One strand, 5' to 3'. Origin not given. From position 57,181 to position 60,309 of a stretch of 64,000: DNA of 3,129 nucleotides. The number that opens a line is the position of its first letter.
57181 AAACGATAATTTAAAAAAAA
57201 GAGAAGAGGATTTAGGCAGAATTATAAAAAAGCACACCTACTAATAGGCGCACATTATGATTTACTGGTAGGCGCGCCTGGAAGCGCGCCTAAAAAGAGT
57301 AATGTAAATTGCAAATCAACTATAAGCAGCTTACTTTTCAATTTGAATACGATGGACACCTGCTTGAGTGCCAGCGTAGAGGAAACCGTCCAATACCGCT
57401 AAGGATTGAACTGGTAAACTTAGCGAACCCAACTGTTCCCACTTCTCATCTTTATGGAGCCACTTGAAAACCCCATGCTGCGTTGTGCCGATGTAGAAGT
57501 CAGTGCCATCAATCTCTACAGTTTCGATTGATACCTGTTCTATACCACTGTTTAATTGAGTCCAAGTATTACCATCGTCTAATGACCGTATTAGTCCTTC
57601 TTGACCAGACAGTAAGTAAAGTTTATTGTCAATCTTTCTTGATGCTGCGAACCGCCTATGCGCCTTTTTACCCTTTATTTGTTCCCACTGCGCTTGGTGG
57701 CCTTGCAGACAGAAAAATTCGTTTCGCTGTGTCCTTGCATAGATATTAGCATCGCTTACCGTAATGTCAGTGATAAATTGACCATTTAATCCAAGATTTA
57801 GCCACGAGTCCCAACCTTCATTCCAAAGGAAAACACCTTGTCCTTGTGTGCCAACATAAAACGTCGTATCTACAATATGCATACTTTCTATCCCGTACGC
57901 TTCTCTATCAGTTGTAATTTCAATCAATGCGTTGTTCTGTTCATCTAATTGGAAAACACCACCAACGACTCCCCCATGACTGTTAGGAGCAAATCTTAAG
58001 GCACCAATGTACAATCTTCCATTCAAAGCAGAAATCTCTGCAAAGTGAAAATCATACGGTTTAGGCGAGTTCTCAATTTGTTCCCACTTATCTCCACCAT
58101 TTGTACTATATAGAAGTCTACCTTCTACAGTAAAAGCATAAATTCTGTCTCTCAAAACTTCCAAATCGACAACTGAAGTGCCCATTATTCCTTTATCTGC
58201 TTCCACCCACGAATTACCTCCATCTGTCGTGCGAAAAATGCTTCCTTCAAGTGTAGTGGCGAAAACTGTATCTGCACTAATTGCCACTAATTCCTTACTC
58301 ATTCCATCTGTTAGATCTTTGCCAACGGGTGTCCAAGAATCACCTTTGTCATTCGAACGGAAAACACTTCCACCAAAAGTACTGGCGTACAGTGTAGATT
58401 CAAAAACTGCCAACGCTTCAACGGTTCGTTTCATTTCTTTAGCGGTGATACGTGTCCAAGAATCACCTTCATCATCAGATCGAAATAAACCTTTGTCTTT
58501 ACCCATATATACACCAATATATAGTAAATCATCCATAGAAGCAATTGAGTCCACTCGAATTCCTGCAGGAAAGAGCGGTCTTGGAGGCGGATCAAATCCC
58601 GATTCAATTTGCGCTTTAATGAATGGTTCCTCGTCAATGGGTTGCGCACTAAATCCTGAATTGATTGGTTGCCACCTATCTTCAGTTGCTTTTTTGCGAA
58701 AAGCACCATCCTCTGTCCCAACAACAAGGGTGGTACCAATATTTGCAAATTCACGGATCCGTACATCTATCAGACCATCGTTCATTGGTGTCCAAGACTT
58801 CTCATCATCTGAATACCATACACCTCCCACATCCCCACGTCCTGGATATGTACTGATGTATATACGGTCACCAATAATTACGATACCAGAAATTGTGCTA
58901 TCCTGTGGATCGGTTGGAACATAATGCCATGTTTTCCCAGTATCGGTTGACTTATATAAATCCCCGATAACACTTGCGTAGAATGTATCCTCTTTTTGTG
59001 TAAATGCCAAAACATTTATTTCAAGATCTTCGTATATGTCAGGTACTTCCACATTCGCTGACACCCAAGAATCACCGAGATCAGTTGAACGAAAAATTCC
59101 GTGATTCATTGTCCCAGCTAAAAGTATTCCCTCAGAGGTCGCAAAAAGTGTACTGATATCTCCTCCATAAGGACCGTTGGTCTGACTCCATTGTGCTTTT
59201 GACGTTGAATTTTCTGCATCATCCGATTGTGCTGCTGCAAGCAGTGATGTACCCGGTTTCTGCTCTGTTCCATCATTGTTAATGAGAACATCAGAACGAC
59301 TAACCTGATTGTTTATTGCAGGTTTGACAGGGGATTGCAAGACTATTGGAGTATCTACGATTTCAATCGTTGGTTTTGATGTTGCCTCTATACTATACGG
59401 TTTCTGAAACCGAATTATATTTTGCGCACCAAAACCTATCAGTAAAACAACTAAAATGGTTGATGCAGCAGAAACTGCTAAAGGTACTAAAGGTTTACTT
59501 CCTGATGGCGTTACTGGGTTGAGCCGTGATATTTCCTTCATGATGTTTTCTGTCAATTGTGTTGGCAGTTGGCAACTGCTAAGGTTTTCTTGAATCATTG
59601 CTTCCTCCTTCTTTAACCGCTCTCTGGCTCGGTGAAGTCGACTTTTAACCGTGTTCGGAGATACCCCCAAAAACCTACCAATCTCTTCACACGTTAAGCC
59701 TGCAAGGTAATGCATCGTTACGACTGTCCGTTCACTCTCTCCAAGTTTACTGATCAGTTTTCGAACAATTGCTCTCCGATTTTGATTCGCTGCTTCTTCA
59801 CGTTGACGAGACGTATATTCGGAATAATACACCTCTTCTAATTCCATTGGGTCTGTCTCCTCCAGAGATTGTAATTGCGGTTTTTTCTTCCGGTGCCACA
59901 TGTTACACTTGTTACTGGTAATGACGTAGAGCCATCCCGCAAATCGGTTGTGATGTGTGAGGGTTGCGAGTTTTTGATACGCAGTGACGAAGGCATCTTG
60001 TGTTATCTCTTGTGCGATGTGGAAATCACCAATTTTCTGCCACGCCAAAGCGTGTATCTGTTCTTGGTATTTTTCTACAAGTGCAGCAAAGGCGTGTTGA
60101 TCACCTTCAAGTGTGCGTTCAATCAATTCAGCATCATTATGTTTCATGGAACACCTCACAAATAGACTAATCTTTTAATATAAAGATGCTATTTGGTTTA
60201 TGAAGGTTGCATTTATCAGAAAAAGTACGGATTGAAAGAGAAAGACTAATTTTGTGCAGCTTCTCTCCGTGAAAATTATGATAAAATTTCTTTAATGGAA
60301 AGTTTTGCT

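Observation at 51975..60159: Three tandem genes fuse an ECF sigma factor to a TM helix and a periplasmic sensor domain, two with BNR propellers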

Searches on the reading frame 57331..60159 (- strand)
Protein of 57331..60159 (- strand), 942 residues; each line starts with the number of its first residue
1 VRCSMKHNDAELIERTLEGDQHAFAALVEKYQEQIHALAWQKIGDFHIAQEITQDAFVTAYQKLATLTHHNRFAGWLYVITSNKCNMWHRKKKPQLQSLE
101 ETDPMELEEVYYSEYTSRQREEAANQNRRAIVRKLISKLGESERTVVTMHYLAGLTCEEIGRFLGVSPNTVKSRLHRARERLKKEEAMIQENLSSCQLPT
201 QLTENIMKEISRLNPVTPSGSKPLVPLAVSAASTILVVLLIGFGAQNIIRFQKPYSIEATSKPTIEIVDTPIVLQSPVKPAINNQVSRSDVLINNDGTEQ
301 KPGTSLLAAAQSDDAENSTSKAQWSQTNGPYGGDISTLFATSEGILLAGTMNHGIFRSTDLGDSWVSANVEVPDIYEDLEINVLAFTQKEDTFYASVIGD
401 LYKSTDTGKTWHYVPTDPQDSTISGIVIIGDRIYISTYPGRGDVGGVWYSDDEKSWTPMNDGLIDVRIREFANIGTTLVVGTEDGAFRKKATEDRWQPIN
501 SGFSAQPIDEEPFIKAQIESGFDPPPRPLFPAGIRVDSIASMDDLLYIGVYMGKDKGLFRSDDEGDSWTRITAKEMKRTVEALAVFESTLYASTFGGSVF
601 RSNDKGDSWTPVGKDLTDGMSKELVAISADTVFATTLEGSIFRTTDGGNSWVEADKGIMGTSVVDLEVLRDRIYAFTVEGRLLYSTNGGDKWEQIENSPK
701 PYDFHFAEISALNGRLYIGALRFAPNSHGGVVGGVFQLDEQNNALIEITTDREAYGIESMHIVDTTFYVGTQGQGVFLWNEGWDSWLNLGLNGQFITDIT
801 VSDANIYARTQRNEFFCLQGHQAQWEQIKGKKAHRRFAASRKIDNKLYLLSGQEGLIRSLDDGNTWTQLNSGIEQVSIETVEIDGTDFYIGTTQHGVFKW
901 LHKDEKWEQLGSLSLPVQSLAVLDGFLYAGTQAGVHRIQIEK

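Call 3: search_protein_families(library=pfam, proteins=[window:57331-60159:-], max_evalue=0.01)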
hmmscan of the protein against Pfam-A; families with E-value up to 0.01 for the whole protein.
window:57331-60159:- (942 aa): 11 families
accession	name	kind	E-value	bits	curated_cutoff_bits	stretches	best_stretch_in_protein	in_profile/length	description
PF15902.12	Sortilin-Vps10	-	1.6e-17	63.9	33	2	558-612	3-60/446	Sortilin, neurotensin receptor 3,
PF08281.18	Sigma70_r4_2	-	2.7e-15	56.2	25.7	1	131-182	3-54/54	Sigma-70, region 4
PF04545.22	Sigma70_r4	-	1.3e-12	47.4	24.1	1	136-184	2-50/50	Sigma-70, region 4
PF04542.20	Sigma70_r2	-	3.1e-10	40.2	24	1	27-93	1-69/71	Sigma-70 region 2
PF19755.4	DUF6242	-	5.8e-10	39.8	29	1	551-609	160-217/217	Domain of unknown function (DUF6242)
PF14870.12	PSII_BNR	-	5e-09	36.3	27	1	549-660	31-146/303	Photosynthesis system II assembly factor YCF48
PF07638.17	Sigma70_ECF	-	7.3e-09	36.2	21.1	1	10-186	5-183/185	ECF sigma factor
PF03478.24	Beta-prop_KIB1-4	-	3.3e-07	30.5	27.4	0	773-855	91-166/242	KIB1-4 beta-propeller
PF25210.1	Kelch_FKB95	-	2.9e-05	24.3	70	0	794-870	132-207/268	FKB95, Kelch-repeats domain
PF13384.12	HTH_23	-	0.00033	20.8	24.6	1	149-178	12-41/50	Homeodomain-like domain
PF00196.25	GerE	-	0.0082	16.2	23.5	0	141-183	5-46/57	Bacterial regulatory proteins, luxR family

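Call 4: search_protein_families(library=ncbifam, proteins=[window:57331-60159:-], max_evalue=0.01)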
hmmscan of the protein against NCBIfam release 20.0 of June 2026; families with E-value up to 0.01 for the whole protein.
window:57331-60159:- (942 aa): 95 families (the best 25 are shown)
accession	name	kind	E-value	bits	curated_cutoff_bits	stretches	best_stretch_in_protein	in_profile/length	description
NF007223.0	PRK09641.1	equivalog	2.7e-33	115.4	209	1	9-185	5-183/187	RNA polymerase sigma factor SigW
NF045728.1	glycosyl_F510_1955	equivalog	3.7e-33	114.8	175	3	554-701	70-219/246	F510_1955 family glycosylhydrolase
TIGR02948.1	SigW_bacill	equivalog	2.1e-29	102.9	243.1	1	10-185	6-183/187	RNA polymerase sigma factor SigW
NF008888.0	PRK11922.1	equivalog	1.5e-28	100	204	1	6-185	14-195/231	RNA polymerase sigma factor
NF009171.0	PRK12518.1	equivalog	3.8e-28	98.6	208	1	6-184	11-182/191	RNA polymerase sigma factor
TIGR02937.1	sigma70-ECF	superfamily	1.4e-27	96.4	42.9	1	22-185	1-164/165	sigma-70 family RNA polymerase sigma factor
NF009166.1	PRK12513.1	equivalog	2.2e-26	92.8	206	1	6-187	6-187/193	RNA polymerase sigma factor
NF007225.0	PRK09643.1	equivalog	8.8e-26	90.8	190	1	7-193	12-189/204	RNA polymerase sigma factor SigM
TIGR02939.1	RpoE_Sigma70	equivalog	2.8e-25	89.4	236.15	1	6-185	4-185/190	RNA polymerase sigma factor RpoE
TIGR02985.1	Sig70_bacteroi1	subfamily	1.8e-24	86.8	126.4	1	22-185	1-161/162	RNA polymerase sigma-70 factor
NF058625.1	sigma_PG0214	equivalog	3.7e-23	82.1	130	1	21-186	3-161/170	GFO_1088 family ECF-type sigma factor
NF004113.0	PRK05602.1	equivalog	7e-23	81.3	208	1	6-185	29-200/211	RNA polymerase sigma factor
NF006930.0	PRK09415.1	subfamily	8.5e-23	81.1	198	1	18-185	12-174/179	RNA polymerase factor sigma C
NF007216.0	PRK09638.1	equivalog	9.5e-23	80.9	194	1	6-185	2-173/180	RNA polymerase sigma factor SigY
TIGR02954.1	Sig70_famx3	hypoth_equivalog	3.4e-22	79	188.5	1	8-185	2-166/170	RNA polymerase sigma-70 factor, TIGR02954 family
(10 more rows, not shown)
